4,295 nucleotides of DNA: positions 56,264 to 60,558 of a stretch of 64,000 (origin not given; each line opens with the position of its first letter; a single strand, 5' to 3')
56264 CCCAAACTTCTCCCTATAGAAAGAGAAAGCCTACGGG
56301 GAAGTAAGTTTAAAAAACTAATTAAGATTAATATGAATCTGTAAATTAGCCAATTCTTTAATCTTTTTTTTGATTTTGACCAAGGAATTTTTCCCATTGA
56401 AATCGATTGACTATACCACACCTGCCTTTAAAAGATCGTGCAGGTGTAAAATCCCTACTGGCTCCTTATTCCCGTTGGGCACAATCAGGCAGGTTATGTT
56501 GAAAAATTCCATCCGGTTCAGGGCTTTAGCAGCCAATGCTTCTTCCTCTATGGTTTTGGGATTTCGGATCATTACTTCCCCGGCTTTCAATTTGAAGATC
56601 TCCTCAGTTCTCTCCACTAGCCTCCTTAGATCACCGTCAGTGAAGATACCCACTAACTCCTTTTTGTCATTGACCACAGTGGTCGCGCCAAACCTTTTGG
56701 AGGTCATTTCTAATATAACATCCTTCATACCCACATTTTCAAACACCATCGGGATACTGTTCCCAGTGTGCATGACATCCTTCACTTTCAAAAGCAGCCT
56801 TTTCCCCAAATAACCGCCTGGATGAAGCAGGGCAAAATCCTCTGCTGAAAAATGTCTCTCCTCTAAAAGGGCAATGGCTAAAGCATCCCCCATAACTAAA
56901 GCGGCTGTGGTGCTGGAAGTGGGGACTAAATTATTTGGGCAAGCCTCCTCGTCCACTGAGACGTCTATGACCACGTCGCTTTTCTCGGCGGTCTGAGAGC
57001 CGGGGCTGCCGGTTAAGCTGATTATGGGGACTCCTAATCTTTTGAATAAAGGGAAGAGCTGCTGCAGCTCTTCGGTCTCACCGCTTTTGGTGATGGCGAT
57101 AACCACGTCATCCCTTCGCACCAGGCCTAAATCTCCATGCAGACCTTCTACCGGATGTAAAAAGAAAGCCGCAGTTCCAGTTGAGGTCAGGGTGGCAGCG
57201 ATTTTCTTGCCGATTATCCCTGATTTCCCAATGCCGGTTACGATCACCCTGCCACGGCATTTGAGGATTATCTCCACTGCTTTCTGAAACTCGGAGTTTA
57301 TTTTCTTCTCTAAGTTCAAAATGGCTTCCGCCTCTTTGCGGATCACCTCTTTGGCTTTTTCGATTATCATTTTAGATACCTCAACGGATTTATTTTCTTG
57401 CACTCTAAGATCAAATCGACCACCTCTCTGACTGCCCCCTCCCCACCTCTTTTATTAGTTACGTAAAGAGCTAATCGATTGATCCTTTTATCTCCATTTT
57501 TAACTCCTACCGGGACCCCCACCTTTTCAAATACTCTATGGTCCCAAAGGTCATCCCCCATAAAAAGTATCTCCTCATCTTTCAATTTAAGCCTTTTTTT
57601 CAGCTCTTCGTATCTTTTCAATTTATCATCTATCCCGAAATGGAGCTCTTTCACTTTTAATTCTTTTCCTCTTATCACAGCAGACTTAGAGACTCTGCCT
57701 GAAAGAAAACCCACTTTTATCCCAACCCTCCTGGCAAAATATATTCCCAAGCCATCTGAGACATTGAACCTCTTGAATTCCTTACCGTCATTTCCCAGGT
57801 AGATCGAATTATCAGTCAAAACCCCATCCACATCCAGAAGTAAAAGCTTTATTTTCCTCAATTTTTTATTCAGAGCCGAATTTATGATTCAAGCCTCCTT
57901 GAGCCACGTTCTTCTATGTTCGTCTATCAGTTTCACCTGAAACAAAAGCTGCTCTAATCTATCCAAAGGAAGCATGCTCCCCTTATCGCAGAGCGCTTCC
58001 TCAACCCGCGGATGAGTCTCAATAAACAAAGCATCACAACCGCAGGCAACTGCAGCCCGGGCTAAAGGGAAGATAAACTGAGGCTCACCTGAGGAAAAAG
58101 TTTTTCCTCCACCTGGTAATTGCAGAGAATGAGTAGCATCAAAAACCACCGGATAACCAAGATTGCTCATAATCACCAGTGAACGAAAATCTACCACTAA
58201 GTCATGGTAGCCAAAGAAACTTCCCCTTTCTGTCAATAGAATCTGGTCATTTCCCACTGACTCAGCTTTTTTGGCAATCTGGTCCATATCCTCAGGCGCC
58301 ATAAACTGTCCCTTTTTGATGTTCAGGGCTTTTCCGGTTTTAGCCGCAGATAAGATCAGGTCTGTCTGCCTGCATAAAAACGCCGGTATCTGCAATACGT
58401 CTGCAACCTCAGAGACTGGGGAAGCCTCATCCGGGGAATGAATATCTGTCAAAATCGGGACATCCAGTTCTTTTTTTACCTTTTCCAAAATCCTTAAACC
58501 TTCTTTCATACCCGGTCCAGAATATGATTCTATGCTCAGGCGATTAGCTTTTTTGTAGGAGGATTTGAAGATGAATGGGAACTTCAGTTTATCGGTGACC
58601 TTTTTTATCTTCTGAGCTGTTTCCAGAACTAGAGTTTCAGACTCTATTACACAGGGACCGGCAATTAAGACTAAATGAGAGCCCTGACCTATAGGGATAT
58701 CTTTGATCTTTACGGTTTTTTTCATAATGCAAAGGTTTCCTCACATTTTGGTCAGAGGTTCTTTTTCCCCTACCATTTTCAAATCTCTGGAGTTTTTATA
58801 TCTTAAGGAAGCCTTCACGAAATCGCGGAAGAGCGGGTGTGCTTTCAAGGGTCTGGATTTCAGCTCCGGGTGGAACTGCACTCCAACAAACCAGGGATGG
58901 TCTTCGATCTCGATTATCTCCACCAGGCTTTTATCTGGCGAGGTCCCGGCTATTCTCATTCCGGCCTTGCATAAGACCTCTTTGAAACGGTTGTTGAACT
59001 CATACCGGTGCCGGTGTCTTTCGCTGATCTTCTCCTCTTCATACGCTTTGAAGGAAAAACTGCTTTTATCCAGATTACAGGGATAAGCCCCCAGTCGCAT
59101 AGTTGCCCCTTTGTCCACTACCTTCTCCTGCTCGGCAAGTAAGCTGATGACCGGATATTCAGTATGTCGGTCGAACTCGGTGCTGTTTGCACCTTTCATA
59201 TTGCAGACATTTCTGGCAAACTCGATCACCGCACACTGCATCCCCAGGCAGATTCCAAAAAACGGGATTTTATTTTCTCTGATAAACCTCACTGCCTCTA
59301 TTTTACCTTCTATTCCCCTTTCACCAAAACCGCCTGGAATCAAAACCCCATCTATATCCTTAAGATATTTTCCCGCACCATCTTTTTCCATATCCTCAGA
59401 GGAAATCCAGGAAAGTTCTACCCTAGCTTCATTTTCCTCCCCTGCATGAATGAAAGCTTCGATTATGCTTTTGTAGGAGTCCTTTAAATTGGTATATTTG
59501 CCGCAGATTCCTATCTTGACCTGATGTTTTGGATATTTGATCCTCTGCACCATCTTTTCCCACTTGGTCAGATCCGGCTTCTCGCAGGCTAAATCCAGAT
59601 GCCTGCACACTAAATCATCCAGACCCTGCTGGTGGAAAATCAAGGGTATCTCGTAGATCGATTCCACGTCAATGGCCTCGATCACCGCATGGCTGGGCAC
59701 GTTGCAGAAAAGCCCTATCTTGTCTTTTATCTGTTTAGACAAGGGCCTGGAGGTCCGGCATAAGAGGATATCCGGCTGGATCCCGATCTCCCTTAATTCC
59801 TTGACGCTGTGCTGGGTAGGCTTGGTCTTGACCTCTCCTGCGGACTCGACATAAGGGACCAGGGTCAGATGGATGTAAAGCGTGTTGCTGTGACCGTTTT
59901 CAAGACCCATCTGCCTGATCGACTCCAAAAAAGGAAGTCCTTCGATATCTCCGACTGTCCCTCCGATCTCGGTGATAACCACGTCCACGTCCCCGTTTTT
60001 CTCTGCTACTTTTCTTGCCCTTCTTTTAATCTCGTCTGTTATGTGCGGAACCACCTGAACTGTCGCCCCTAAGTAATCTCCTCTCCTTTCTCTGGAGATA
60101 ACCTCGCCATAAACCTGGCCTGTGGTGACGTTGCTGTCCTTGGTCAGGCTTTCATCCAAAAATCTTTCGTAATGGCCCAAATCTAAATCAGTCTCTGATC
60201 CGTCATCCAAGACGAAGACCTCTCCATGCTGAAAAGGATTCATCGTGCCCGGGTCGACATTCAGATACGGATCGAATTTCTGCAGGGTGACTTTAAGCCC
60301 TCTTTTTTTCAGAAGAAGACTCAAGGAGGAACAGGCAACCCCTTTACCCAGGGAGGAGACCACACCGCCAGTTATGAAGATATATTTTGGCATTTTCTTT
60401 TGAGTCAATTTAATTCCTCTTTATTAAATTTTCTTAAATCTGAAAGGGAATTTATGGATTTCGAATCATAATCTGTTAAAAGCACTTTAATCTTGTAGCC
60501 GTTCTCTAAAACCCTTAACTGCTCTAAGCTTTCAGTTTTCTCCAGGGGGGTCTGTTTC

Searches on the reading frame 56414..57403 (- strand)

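Call 52: search_protein_families(library=pfam, proteins=[window:56414-57403:-], max_evalue=0.00001)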
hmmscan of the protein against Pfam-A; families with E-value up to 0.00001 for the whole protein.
window:56414-57403:- (330 aa): 2 families
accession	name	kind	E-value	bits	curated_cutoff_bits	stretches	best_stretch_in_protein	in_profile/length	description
PF01380.27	SIS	-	4.7e-30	104.5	25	1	47-178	2-131/131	SIS domain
PF00571.33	CBS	-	1.4e-17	64.2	24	2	274-327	1-54/57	CBS domain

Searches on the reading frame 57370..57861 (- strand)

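Call 65: search_protein_families(library=pfam, proteins=[window:57370-57861:-], max_evalue=0.000001)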
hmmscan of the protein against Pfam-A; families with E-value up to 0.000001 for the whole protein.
window:57370-57861:- (164 aa): 1 family
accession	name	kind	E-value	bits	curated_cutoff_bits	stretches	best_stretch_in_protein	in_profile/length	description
PF08282.18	Hydrolase_3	-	1.2e-07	32.1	20.9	1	79-140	187-248/255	haloacid dehalogenase-like hydrolase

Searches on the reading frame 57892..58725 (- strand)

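Call 52: search_protein_families(library=pfam, proteins=[window:57892-58725:-], max_evalue=0.00001)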
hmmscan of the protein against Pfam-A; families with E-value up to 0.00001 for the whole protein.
window:57892-58725:- (278 aa): 1 family
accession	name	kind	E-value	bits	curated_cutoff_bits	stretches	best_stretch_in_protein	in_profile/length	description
PF00793.26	DAHP_synth_1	-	2.5e-67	227.1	25.5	1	6-266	5-263/270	DAHP synthetase I family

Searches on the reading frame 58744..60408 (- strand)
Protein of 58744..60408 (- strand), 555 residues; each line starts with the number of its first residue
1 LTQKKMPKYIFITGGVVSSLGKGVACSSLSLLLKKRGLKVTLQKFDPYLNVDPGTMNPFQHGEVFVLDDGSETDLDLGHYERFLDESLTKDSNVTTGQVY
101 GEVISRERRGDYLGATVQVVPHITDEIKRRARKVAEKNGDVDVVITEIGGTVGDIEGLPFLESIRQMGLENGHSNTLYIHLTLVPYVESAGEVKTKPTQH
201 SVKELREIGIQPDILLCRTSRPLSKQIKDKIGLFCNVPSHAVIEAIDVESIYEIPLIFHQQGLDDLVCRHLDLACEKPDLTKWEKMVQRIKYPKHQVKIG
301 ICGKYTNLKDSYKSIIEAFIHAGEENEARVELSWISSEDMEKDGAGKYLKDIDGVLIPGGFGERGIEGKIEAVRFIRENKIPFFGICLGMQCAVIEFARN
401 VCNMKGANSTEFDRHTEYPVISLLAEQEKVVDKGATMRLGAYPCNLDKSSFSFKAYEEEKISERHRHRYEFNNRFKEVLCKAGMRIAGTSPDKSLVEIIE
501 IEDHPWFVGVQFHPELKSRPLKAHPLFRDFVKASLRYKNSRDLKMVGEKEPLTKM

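Call 52: search_protein_families(library=pfam, proteins=[window:58744-60408:-], max_evalue=0.00001)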
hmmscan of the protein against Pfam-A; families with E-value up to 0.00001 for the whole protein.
window:58744-60408:- (555 aa): 3 families
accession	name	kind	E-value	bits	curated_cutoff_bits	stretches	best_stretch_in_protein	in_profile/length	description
PF06418.20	CTP_synth_N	-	7.6e-129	429.2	26.1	1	8-273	1-265/265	CTP synthase N-terminus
PF00117.34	GATase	-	2.9e-44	151.5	22.8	1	308-532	2-189/190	Glutamine amidotransferase class-I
PF07722.19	Peptidase_C26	-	1.4e-09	38.5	20.5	1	374-515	99-219/219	Peptidase C26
